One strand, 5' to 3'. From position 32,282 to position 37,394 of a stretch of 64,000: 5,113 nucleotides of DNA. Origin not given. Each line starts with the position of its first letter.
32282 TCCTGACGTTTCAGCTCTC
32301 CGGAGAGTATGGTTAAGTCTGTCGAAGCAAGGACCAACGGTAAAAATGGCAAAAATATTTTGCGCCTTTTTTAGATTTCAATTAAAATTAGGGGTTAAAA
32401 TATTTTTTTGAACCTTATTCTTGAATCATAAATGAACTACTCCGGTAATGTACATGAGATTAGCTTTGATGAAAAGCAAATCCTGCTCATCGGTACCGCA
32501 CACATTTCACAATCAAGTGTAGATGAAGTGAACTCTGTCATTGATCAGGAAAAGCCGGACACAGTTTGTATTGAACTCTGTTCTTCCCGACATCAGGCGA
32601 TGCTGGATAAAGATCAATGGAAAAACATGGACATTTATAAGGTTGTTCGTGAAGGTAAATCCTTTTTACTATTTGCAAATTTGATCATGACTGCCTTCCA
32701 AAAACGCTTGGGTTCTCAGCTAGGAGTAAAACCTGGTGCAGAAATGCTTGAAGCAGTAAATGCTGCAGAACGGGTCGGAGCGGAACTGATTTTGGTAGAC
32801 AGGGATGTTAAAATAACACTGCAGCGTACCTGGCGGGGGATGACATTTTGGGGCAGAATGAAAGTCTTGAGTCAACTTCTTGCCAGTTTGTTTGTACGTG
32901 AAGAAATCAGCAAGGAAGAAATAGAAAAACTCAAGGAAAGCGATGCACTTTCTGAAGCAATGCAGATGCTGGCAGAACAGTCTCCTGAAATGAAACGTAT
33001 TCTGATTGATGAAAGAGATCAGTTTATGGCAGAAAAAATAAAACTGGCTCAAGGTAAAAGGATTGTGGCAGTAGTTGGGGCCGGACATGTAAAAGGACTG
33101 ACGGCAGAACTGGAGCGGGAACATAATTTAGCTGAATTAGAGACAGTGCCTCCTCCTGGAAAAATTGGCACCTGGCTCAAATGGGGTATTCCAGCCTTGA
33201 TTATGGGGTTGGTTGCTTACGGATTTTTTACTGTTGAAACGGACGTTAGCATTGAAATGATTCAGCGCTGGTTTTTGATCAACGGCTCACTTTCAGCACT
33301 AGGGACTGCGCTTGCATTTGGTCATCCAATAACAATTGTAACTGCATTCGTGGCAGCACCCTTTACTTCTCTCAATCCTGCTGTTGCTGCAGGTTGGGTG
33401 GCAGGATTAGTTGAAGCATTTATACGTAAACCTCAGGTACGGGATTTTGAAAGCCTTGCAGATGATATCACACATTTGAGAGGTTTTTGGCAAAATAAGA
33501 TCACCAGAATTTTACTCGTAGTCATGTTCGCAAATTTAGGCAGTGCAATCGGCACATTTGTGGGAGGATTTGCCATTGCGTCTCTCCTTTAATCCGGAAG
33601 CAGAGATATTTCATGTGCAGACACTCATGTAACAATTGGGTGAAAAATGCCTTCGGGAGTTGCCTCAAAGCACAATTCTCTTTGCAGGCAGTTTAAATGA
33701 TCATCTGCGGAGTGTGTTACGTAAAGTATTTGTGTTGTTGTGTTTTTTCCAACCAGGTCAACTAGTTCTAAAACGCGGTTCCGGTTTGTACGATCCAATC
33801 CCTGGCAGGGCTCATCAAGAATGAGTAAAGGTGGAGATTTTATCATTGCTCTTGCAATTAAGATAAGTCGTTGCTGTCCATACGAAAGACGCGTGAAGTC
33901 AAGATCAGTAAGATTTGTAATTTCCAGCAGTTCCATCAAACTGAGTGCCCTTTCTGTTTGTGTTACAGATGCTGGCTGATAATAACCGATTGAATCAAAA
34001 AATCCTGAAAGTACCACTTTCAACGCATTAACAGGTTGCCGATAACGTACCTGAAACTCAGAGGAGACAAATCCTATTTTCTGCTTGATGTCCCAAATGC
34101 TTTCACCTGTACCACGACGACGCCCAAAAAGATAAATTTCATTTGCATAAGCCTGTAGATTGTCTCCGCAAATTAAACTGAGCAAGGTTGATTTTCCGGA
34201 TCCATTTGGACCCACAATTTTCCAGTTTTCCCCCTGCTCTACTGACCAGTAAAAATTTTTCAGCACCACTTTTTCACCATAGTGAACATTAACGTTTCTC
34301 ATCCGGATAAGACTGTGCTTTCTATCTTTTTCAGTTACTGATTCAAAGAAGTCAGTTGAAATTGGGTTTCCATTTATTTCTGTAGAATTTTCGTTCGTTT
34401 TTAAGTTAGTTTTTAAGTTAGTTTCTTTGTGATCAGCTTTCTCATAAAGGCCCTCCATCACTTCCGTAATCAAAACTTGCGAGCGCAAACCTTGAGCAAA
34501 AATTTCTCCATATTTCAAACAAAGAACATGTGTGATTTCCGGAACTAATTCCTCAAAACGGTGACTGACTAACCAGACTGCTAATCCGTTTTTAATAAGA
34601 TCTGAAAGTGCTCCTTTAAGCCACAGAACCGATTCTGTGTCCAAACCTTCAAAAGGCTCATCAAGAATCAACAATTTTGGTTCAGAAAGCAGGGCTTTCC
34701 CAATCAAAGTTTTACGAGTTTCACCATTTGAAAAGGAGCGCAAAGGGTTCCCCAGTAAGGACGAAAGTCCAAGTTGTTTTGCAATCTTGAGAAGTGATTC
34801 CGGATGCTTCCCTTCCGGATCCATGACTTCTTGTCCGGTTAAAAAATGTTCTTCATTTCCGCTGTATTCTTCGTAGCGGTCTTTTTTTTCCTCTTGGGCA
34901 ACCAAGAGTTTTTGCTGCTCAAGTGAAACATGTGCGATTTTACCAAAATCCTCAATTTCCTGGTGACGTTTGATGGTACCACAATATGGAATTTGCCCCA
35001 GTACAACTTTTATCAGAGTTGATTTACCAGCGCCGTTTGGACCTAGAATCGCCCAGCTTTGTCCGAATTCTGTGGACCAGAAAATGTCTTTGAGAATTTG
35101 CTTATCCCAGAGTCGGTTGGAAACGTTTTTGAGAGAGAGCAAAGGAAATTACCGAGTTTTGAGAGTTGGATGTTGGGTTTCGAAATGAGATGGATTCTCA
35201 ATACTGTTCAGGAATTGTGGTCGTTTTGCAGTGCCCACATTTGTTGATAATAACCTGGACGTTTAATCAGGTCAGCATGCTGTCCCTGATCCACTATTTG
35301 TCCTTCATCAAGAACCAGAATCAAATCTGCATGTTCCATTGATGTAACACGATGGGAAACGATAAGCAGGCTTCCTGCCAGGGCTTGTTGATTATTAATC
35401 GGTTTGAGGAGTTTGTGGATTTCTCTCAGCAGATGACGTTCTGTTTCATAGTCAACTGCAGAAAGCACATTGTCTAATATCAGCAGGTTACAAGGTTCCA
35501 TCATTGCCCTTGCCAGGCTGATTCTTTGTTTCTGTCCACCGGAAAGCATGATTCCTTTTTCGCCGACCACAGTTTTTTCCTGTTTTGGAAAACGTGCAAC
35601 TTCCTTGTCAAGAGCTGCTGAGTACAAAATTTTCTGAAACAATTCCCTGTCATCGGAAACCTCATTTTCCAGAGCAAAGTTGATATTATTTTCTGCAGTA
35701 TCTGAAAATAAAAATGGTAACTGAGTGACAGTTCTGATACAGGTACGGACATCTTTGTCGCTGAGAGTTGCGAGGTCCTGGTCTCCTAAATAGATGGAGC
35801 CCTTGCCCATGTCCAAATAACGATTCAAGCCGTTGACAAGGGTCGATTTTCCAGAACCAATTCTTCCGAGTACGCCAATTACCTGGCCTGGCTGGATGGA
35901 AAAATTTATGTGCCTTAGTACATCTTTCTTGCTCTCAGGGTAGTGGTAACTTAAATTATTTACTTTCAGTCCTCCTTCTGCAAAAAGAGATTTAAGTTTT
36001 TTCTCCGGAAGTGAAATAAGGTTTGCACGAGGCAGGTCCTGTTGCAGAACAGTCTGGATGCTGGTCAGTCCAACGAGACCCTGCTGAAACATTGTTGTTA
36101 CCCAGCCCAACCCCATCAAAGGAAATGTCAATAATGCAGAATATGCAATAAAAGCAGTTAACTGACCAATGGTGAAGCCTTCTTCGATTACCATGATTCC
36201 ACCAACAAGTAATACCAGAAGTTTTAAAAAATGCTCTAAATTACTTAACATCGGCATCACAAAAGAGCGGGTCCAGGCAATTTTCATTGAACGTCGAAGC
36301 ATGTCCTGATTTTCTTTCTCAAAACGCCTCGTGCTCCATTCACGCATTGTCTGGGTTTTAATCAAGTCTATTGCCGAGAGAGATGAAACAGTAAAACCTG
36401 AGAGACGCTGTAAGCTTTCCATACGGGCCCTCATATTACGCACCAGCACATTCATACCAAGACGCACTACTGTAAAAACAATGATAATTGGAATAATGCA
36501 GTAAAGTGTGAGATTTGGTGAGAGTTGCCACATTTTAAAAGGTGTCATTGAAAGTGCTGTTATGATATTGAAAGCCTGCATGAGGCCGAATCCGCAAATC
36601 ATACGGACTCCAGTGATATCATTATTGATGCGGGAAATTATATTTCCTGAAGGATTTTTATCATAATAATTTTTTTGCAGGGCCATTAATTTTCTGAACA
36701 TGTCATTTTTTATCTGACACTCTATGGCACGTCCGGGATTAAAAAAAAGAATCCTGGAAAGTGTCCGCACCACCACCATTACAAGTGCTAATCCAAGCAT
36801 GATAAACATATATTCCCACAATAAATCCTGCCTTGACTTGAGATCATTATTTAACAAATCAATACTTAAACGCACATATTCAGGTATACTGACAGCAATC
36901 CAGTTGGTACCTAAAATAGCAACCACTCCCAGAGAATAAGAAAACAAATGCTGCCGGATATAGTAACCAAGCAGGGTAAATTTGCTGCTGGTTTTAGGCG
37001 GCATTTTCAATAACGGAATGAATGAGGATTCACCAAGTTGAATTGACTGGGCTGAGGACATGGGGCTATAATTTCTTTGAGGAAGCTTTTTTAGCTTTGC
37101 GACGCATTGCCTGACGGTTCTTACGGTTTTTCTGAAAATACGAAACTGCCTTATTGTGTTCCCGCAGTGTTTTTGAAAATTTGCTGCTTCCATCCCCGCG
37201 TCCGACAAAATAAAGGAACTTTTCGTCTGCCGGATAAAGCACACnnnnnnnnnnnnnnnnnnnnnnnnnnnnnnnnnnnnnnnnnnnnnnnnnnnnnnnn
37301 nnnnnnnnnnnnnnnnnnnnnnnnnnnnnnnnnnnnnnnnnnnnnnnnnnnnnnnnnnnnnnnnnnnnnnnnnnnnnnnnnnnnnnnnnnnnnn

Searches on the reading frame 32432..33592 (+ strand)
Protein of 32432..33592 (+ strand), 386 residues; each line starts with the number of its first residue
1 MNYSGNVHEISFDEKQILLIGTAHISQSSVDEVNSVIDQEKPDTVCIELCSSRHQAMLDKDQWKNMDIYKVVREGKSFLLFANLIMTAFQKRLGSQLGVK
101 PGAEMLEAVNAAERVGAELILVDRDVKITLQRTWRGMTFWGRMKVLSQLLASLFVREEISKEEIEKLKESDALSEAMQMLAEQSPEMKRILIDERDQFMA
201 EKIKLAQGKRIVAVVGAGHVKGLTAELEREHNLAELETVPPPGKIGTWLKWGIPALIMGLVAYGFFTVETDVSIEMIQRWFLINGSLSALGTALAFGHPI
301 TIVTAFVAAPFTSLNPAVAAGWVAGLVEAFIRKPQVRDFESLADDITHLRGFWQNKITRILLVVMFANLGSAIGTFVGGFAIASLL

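Call 16: search_protein_families(library=pfam, proteins=[window:32432-33592:+], max_evalue=0.001)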
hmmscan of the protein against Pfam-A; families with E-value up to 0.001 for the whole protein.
window:32432-33592:+ (386 aa): 2 families
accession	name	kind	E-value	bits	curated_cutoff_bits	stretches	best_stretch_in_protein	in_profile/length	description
PF01963.22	TraB_PrgY_gumN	-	6.8e-35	121.6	26.8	1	7-222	2-246/263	TraB/PrgY/gumN family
PF18934.5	DUF5682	-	9.3e-06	24.7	26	1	167-255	146-237/727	Family of unknown function (DUF5682)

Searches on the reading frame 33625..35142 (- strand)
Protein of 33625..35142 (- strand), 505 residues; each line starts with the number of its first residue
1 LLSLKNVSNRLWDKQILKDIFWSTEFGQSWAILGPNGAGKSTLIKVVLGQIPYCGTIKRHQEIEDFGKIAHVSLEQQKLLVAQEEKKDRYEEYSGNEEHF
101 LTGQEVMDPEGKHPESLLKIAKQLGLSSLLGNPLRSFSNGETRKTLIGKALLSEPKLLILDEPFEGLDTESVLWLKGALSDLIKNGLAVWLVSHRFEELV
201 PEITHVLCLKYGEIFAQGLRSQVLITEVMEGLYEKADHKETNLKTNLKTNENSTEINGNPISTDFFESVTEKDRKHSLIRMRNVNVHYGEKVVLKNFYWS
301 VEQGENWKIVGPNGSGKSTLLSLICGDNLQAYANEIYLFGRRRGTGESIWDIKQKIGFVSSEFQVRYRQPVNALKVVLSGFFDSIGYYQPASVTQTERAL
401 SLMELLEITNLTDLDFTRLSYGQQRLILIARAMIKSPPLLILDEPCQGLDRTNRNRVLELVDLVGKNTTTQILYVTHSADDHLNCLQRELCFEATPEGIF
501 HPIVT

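Call 61: search_protein_families(library=pfam, proteins=[window:33625-35142:-], max_evalue=0.0001)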
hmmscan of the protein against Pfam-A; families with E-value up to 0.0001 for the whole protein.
window:33625-35142:- (505 aa): 7 families
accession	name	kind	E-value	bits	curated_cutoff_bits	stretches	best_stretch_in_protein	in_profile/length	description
PF00005.33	ABC_tran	-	8.1e-49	166.2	25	2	294-446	1-136/137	ABC transporter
PF13304.12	AAA_21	-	1.6e-18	68.3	27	1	387-478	220-299/304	AAA domain, putative AbiEii toxin, Type IV TA system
PF02463.25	SMC_N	-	1.9e-12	47.5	40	0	400-480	118-200/220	RecF/RecN/SMC N terminal domain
PF13555.12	AAA_29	-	5.2e-09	36.2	27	0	300-321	18-39/61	P-loop containing region of AAA domain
PF19263.5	DUF5906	-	3e-06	28.3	27.6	0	33-102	2-74/114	Family of unknown function (DUF5906)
PF13476.12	AAA_23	-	1.7e-05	26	27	0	309-325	24-40/201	AAA domain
PF13191.12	AAA_16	-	3.5e-05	24.8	32.6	0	306-463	26-158/167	AAA ATPase domain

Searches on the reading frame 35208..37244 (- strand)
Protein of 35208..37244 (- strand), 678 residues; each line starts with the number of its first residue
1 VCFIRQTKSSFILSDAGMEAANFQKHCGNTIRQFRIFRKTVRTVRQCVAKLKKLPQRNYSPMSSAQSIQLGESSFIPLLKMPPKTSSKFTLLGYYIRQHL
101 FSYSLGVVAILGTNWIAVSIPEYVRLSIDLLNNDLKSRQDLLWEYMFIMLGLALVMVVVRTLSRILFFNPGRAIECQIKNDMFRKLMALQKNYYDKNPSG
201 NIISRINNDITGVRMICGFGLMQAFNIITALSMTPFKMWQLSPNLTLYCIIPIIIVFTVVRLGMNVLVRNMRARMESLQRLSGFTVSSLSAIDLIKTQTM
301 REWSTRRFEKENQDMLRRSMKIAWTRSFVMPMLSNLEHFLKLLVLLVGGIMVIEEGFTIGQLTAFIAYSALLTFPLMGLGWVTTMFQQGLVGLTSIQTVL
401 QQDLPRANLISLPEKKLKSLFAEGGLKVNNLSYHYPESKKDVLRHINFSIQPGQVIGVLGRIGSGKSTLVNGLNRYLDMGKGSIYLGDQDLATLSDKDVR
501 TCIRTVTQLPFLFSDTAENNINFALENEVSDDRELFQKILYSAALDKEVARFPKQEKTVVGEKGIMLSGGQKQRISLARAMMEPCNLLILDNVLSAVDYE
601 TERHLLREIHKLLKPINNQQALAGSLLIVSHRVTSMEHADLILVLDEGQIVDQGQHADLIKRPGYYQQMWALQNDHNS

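Call 61: search_protein_families(library=pfam, proteins=[window:35208-37244:-], max_evalue=0.0001)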
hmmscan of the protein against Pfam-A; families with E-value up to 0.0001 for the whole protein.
window:35208-37244:- (678 aa): 3 families
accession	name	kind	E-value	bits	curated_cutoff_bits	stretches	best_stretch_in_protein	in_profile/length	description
PF00664.28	ABC_membrane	-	2.5e-30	106.5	28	1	105-376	3-274/274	ABC transporter transmembrane region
PF00005.33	ABC_tran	-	9.5e-25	88.2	25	1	443-592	1-134/137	ABC transporter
PF02463.25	SMC_N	-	7.5e-05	22.7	40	0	454-641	25-207/220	RecF/RecN/SMC N terminal domain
